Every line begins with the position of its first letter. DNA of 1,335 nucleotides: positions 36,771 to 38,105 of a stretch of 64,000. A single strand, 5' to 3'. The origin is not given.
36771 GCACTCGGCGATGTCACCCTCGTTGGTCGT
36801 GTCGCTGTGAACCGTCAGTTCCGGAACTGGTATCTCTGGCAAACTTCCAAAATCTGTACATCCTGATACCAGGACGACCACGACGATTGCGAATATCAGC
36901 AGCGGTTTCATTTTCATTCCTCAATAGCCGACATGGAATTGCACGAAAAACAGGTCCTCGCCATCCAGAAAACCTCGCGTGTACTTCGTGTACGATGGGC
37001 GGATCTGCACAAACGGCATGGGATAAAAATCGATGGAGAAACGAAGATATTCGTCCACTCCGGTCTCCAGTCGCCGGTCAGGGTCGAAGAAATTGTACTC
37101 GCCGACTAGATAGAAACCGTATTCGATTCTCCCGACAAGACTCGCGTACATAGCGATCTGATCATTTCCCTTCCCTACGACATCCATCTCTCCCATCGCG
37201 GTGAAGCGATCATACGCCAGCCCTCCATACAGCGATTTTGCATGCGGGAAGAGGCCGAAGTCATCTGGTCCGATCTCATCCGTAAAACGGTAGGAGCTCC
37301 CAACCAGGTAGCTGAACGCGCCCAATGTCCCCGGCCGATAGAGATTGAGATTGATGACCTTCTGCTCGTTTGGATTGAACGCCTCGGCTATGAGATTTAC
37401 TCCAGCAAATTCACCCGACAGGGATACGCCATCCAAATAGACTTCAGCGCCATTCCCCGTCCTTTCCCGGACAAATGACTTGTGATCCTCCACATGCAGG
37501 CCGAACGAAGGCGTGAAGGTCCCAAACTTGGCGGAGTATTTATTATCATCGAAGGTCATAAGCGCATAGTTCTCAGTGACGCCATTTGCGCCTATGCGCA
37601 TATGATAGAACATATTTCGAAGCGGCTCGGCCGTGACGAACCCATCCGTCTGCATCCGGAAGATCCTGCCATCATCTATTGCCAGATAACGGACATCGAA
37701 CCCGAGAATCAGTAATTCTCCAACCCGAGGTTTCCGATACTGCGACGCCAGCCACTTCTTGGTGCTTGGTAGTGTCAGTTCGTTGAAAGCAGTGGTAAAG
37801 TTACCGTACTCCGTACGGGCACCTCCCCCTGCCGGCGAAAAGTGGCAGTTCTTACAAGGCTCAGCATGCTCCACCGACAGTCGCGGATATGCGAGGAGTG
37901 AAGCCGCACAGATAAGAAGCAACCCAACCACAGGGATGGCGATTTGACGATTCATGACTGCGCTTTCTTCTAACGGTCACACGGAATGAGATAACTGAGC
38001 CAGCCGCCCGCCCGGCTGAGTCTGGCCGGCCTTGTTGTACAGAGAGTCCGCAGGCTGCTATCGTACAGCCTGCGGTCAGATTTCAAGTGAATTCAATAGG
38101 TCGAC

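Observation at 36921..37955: Compact Cyc2-like fused monoheme cytochrome-porin (signal peptide, CKNCH, beta-barrel)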

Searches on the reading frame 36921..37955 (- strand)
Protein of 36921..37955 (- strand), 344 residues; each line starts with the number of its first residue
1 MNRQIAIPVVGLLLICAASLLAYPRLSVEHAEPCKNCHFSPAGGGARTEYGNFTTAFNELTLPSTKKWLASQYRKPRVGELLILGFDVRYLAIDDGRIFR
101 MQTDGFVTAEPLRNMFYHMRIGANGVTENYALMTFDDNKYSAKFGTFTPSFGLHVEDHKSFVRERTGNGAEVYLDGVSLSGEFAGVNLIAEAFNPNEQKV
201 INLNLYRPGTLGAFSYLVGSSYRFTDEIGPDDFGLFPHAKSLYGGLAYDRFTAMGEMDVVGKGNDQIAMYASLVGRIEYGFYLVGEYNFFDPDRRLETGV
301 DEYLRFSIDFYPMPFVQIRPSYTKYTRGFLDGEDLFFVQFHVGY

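Call 3: search_protein_families(library=pfam, proteins=[window:36921-37955:-], max_evalue=1)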
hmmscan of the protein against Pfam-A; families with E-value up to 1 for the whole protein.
window:36921-37955:- (344 aa): 0 families

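Call 4: search_protein_families(library=ncbifam, proteins=[window:36921-37955:-], max_evalue=1)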
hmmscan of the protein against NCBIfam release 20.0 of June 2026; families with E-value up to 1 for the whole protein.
window:36921-37955:- (344 aa): 0 families

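Call 5: search_solved_structures(query=window:36921-37955:-, max_evalue=10)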
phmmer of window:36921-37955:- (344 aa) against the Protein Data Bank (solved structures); distinct sequences matched with E-value up to 10: 2.
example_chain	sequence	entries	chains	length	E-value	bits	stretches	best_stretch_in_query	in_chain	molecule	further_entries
4uur_A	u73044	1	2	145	0.086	15.9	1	299-339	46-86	PUTATIVE HEMOGLOBIN-LIKE OXYGEN-BINDING PROTEIN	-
2b0v_A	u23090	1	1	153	1.6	11.7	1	280-310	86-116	NUDIX hydrolase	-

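Call 6: find_homologous_proteins(query=window:36921-37955:-, max_evalue=0.001)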
Query window:36921-37955:- (344 aa): 59 proteins with E <= 0.001 among 3964 candidates.
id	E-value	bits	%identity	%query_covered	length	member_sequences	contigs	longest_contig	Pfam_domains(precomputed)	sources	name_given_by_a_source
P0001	1.1e-233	793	100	100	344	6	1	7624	-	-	-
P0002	3.3e-189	647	79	100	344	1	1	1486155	-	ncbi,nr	ncbi:MAG: hypothetical protein IPH75_06085 [bacterium]|nr:hypothetical protein [bacterium]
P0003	1.3e-182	625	76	100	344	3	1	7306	-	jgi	jgi:hypothetical protein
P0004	5.5e-181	620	76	100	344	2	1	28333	-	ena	-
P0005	2.0e-173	595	72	100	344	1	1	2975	-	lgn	-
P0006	8.3e-172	590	72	100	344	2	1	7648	-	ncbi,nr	ncbi:MAG: hypothetical protein NDJ18_06690 [candidate division Zixibacteria bacterium]|nr:hypothetic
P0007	6.2e-145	502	62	100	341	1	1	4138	-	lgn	-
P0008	3.0e-141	489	62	100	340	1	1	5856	-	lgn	-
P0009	4.2e-128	446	54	100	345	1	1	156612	-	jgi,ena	-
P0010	9.3e-128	445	55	100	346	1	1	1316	-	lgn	-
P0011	1.1e-122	428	54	99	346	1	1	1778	-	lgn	-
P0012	4.4e-122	426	54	99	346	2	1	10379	-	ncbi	-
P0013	5.4e-122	426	51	100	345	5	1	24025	-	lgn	-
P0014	1.7e-121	424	54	99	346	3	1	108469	-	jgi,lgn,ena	-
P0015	2.3e-121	424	53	98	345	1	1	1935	-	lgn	-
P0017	7.5e-121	422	53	93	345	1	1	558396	-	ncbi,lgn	-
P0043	1.1e-105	372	49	100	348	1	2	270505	-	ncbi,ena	-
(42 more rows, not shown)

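Call 12: find_encoding_contigs(protein=P0002, flank=10000, max_places=3)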
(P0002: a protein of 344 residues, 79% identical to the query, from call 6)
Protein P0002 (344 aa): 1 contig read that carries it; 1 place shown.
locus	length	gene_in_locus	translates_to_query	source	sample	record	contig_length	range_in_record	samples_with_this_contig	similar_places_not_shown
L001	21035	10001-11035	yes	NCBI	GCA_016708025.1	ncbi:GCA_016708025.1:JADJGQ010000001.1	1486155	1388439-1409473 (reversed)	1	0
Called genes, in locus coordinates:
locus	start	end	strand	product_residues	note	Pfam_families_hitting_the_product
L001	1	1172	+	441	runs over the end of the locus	PF03951:Gln-synt_N, PF00120:Gln-synt_C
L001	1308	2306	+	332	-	-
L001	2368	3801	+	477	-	PF01425:Amidase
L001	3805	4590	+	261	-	PF00561:Abhydrolase_1, PF12146:Hydrolase_4, PF12697:Abhydrolase_6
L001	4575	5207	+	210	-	PF00702:Hydrolase, PF13419:HAD_2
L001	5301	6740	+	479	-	PF02934:GatB_N, PF02637:GatB_Yqey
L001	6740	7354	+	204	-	PF00551:Formyl_trans_N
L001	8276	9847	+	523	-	PF02142:MGS, PF01808:AICARFT_IMPCHas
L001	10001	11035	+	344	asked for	-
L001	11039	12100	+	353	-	PF03160:Calx-beta (weak), PF07635:PSCyt1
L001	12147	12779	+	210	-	PF04264:YceI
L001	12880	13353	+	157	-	PF04361:DUF494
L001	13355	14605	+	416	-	PF02441:Flavoprotein, PF04127:DFP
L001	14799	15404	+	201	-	PF03167:UDG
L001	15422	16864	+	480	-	PF00772:DnaB, PF03796:DnaB_C, PF13481:AAA_25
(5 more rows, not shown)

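Call 16: predict_structure(alignment_id=A1)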
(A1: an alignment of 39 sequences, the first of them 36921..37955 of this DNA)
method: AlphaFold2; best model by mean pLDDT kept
length: 344 residues; sequences in the alignment: 39
mean_pLDDT: 83.7   pTM: 0.81
mean pLDDT of the five models: 83.7, 83.5, 82.9, 82.8, 82.0
residues with pLDDT >= 90: 150; 70-90: 145; 50-70: 33; < 50: 16
segments of 3 or more residues with pLDDT < 50: 11-23
pLDDT, mean of each block of 10 residues (from residue 1): 57 37 61 65 55 72 85 76 85 88 86 90 88 90 91 80 86 91 91 92 93 93 90 88 93 93 90 90 94 82 95 91 94 93 82
secondary structure, 60 per line:
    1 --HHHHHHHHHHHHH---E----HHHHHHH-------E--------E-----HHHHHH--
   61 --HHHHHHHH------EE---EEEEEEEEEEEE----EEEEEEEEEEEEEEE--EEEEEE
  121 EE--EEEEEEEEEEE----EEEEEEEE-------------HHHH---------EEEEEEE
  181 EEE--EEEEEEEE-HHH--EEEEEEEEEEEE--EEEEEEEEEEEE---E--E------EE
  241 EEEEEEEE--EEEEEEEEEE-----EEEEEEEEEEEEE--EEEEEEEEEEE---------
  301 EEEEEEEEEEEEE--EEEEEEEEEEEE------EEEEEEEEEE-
elements in order: H3-15 H24-30 H53-58 H63-70 E82-93 E98-112 E115-122 E125-135 E140-147 H161-164 E174-183 E186-193 E200-211 E214-225 E239-248 E251-260 E266-278 E281-291 E301-313 E316-327 E334-343

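Call 18: find_encoding_contigs(protein=P0017, flank=10000, max_places=2)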
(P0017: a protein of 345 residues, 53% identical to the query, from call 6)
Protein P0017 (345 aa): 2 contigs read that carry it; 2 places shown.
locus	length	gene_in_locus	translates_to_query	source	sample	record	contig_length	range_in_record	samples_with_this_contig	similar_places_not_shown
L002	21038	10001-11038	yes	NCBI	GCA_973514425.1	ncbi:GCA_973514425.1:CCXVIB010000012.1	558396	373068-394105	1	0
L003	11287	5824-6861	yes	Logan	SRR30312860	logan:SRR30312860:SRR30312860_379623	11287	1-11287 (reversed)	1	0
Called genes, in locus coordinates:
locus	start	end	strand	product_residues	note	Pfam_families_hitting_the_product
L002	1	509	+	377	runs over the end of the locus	PF13651:EcoRI_methylase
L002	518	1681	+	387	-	PF03235:GmrSD_N, PF01844:HNH (weak)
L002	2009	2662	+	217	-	-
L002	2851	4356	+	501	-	PF01425:Amidase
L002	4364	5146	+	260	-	PF00561:Abhydrolase_1, PF12146:Hydrolase_4, PF12697:Abhydrolase_6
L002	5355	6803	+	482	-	PF02934:GatB_N, PF02637:GatB_Yqey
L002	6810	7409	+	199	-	PF00551:Formyl_trans_N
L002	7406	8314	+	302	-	PF01259:SAICAR_synt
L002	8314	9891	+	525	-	PF02142:MGS, PF01808:AICARFT_IMPCHas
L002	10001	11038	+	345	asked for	-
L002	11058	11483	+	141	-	-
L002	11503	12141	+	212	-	PF04264:YceI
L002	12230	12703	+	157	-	PF04361:DUF494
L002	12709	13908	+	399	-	PF02441:Flavoprotein, PF04127:DFP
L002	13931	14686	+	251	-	PF03167:UDG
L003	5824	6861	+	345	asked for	-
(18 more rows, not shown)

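Call 19: find_encoding_contigs(protein=P0043, flank=10000, max_places=2)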
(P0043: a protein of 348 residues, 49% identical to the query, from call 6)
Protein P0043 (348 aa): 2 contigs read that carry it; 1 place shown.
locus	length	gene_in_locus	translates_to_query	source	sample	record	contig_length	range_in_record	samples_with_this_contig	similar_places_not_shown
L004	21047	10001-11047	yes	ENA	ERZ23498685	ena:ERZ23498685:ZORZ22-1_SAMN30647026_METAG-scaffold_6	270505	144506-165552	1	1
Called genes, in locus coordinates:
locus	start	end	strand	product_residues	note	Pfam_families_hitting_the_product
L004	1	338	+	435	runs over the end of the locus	PF25199:nSTAND_NTPase5 (faint), PF07693:KAP_NTPase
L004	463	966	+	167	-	-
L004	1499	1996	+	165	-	PF00383:dCMP_cyt_deam_1, PF14437:MafB19-deam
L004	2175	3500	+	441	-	PF03951:Gln-synt_N, PF00120:Gln-synt_C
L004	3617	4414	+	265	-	-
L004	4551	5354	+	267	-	PF12146:Hydrolase_4, PF00561:Abhydrolase_1, PF12697:Abhydrolase_6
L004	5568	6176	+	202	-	PF00551:Formyl_trans_N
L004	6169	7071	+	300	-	PF01259:SAICAR_synt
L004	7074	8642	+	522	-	PF02142:MGS, PF01808:AICARFT_IMPCHas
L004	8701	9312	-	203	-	PF02870:Methyltransf_1N, PF01035:DNA_binding_1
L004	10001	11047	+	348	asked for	-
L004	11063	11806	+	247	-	PF03160:Calx-beta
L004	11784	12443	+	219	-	PF04264:YceI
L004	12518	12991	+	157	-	PF04361:DUF494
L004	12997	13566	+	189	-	PF02441:Flavoprotein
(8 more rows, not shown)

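Call 23: fold_search(model_id=the predicted structure, library=pdb)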
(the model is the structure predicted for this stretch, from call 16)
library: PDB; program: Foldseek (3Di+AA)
matches with E <= 10: 904; with E <= 0.001: 184
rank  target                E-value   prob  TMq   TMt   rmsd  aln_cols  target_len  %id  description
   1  8bys_A                9.6e-10  1.00  0.56  0.59   8.2       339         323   13  Outer membrane attachment porin OmpM1 from Veillonella parvula, native (released 2023-11-08)
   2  2o4v_A                1.2e-09  1.00  0.61  0.52   7.1       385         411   13  An arginine ladder in OprP mediates phosphate specific transfer across the outer membrane (released 2006-12-26)
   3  8bys_B                1.4e-09  1.00  0.55  0.58   8.9       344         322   14  Outer membrane attachment porin OmpM1 from Veillonella parvula, native (released 2023-11-08)
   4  8byt_A                1.5e-09  1.00  0.57  0.63   5.8       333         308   14  Outer membrane attachment porin OmpM1 from Veillonella parvula, C3 symmetry (released 2023-11-08)
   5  5oyk                  2.0e-09  1.00  0.56  0.60   5.9       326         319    9  Outer-membrane expressed OmpT of Vibrio cholerae (released 2018-04-25)
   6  6ehf                  2.6e-09  1.00  0.52  0.55   7.2       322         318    9  OmpT (in-vitro folded), an outer membrane protein Vibrio cholerae (trimer form) (released 2018-04-25)
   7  6ehb_C                3.7e-09  1.00  0.51  0.55   5.4       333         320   12  OmpU, an outer membrane protein, of Vibrio cholerae (released 2018-04-25)
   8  6ehe                  4.1e-09  1.00  0.54  0.60   6.1       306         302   10  OmpTdeltaL8 (loop L8 deletion mutant of OmpT), an outer membrane protein of Vibrio cholerae (released 2018-04-25)
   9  6ehd                  4.3e-09  1.00  0.54  0.57   6.8       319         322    9  OmpT (in-vitro folded), an outer membrane protein of Vibrio cholerae (released 2018-04-25)
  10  8bym_A                7.2e-09  1.00  0.57  0.60   8.4       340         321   12  Outer membrane attachment porin OmpM1 from Veillonella parvula (released 2023-11-08)
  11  6ehb_B                8.0e-09  1.00  0.54  0.58   4.6       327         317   12  OmpU, an outer membrane protein, of Vibrio cholerae (released 2018-04-25)
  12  5ldt_A                9.9e-09  1.00  0.46  0.41   9.1       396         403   11  Crystal Structures of MOMP from Campylobacter jejuni (released 2016-10-26)
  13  4fms_B                1.6e-08  1.00  0.43  0.41   8.6       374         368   11  Crystal structure of Pseudomonas aeruginosa OccK2 (OpdF) in complex with glucuronate (released 2013-03-13)
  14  3sy9_C                1.7e-08  1.00  0.45  0.43   7.3       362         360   12  Crystal structure of Pseudomonas aeruginosa OccD2 (OpdC) (released 2012-02-08)
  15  3sy9_D                1.9e-08  1.00  0.45  0.43   7.6       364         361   12  Crystal structure of Pseudomonas aeruginosa OccD2 (OpdC) (released 2012-02-08)
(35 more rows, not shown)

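Call 24: search_protein_representatives(protein=window:36921-37955:-)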
Query: 344 residues. Proteins with E-value up to 0.001 (for the whole library): 415; up to 1e-10: 88; up to 1e-30: 11. The best 150 are listed.
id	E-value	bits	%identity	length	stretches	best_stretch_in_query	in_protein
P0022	3.2e-119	415.3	54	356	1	7-344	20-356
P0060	6.5e-89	315.6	45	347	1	10-344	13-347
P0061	1.2e-84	301.5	41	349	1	7-344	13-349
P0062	7.8e-77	275.9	40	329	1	19-344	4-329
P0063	2.2e-75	271.1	48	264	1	71-344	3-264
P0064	4.4e-71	257.0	48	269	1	21-285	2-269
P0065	9.8e-60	219.7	34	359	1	9-342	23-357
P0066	1.8e-55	205.7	39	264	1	81-344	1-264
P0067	2.5e-54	201.9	41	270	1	6-215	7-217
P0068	1.9e-34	136.5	55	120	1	233-344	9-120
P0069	1.7e-33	133.4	61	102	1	4-100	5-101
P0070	1.7e-22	97.2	30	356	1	12-318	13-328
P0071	2.1e-22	96.9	54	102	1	233-306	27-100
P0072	1.0e-20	91.3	25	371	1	14-325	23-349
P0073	7.5e-20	88.5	28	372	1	11-324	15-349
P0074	2.3e-19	86.9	30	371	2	10-166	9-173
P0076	9.5e-18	81.6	28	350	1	9-328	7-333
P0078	1.8e-17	80.7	34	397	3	9-104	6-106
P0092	8.3e-16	75.2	30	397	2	33-318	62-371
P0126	4.3e-12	63.0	27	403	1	33-342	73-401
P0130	5.9e-12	62.5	33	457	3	77-178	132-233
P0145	9.9e-11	58.5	33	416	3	243-322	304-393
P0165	6.2e-10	55.9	29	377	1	6-344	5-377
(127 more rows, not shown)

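Call 26: search_protein_families(library=pfam, proteins=[P0065, P0070, P0072, P0074, P0076, P0078, P0092, P0126, P0130, P0165], max_evalue=1)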
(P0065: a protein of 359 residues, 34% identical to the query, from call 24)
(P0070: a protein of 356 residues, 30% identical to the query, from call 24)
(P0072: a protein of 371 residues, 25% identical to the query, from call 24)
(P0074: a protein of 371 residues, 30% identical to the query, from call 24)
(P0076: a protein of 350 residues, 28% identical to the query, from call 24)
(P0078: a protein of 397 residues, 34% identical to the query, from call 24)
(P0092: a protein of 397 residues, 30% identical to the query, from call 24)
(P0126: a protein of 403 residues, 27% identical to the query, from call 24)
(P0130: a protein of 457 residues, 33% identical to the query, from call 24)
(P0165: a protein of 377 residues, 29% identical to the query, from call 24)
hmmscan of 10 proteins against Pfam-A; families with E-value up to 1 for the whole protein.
P0065 (359 aa): 0 families

P0070 (356 aa): 1 family
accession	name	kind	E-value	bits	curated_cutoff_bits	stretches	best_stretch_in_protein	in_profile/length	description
PF21683.3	GpP-like_1st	-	0.063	13.7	27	0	292-326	31-65/85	Mu phage baseplate assembly protein GpP-like, N-terminal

P0072 (371 aa): 0 families

P0074 (371 aa): 0 families

P0076 (350 aa): 2 families
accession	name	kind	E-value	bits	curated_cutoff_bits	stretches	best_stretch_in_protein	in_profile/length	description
PF07396.17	Porin_O_P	-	0.002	17.9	20.9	1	286-339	299-353/370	Phosphate-selective porin O and P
PF09564.16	RE_NgoBV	-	0.033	14.1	25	1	82-155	29-102/238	NgoBV restriction endonuclease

P0078 (397 aa): 0 families

P0092 (397 aa): 1 family
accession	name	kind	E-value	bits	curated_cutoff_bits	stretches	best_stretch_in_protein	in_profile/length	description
PF14522.11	Cytochrome_C7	-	0.4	11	24.8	0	33-67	40-66/67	Cytochrome c7 and related cytochrome c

P0126 (403 aa): 1 family
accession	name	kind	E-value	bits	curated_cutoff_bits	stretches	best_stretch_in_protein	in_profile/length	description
PF07396.17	Porin_O_P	-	0.029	14.1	20.9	1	345-389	304-349/370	Phosphate-selective porin O and P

P0130 (457 aa): 1 family
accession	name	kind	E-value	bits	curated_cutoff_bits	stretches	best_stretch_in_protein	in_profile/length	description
PF18251.7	Defensin_5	-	0.26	11.9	25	1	44-57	18-31/39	Fungal defensin Copsin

P0165 (377 aa): 1 family
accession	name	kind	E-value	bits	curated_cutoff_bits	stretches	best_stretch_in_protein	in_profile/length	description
PF13505.12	OMP_b-brl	-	0.27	11.8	28.7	1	178-343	34-173/175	Outer membrane protein beta-barrel domain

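Call 27: list_cluster_members(proteins=[P0070, P0072, P0074, P0076, P0078, P0092, P0126, P0130, P0145, P0165])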
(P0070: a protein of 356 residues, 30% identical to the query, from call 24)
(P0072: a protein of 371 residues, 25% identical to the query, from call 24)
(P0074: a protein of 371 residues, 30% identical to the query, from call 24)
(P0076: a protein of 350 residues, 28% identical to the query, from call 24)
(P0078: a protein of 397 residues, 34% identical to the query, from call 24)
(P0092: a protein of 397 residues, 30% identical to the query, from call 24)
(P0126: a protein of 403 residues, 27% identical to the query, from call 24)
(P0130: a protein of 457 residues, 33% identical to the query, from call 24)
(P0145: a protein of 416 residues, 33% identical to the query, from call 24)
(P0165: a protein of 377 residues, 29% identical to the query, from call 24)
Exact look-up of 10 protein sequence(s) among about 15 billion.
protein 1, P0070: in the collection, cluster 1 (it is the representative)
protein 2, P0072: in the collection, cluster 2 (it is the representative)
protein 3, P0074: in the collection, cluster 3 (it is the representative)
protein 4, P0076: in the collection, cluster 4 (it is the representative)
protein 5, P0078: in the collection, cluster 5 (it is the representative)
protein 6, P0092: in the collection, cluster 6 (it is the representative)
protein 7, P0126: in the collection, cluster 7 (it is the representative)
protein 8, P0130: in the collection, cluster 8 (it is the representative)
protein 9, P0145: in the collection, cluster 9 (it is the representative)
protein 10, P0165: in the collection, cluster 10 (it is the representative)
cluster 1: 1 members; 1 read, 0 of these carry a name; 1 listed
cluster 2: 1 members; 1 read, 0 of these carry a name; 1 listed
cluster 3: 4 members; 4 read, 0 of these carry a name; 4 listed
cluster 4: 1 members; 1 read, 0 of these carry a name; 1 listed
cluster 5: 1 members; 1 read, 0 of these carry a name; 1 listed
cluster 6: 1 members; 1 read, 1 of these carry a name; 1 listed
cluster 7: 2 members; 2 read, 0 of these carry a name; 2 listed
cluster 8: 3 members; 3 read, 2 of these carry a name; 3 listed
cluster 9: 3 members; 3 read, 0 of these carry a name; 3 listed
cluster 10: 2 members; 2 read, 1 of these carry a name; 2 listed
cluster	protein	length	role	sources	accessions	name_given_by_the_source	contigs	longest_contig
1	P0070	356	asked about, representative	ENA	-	-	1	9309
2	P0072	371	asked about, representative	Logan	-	-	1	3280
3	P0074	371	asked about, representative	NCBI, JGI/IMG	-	-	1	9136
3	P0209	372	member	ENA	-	-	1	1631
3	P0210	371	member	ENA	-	-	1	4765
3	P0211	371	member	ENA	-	-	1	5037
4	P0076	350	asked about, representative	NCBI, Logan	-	-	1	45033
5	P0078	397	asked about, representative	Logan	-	-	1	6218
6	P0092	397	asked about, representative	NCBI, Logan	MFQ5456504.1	MAG: hypothetical protein ACE5EA_09955 [Nitrospirota bacterium]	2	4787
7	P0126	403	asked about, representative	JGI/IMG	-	-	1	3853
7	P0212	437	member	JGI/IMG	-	-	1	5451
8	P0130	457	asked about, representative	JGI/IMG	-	hypothetical protein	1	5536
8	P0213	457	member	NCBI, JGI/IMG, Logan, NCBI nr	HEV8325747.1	MAG TPA: hypothetical protein VG389_29320 [Myxococcota bacterium] | hypothetical protein | hypothetical protein [Myxococcota bacterium]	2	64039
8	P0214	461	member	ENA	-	-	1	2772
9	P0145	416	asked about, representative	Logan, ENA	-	-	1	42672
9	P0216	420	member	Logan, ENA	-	-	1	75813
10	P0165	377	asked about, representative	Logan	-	-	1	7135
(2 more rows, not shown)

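Call 53: find_encoding_contigs(protein=P0076, flank=8000, max_places=2)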
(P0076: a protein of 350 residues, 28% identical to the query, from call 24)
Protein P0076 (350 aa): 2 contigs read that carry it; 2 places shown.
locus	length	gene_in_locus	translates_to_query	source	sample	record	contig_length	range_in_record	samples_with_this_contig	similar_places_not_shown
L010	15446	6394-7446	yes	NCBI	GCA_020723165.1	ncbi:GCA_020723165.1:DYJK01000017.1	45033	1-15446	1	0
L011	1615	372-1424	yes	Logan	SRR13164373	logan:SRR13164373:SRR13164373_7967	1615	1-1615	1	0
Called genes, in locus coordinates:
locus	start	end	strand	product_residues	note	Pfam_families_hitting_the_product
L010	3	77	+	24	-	?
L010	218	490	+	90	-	-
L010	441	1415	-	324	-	PF00248:Aldo_ket_red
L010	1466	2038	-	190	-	PF00440:TetR_N, PF16295:TetR_C_10 (weak), PF22604:TetR_HI_0893_C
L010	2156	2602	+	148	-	PF07609:DUF1572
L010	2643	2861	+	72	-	PF01810:LysE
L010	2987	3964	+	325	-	PF13415:Beta-prop_FBX42, PF24681:Kelch_KLHDC2_KLHL20_DRC7 (weak), PF24981:Beta-prop_ATRN-LZTR1, PF01344:Kelch_1 (faint), PF24681:Kelch_KLHDC2_KLHL20_DRC7, PF13418:Beta-prop_TYW4, PF24981:Beta-prop_ATRN-LZTR1, PF24681:Kelch_KLHDC2_KLHL20_DRC7, +1 more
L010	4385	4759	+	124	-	-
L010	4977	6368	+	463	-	PF00144:Beta-lactamase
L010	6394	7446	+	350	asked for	-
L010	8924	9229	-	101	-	PF09827:CRISPR_Cas2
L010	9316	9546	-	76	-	PF04480:DUF559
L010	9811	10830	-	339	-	PF01867:Cas_Cas1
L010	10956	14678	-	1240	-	PF01844:HNH, PF13395:HNH_4, PF18541:RuvC_III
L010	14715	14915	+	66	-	-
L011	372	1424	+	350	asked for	-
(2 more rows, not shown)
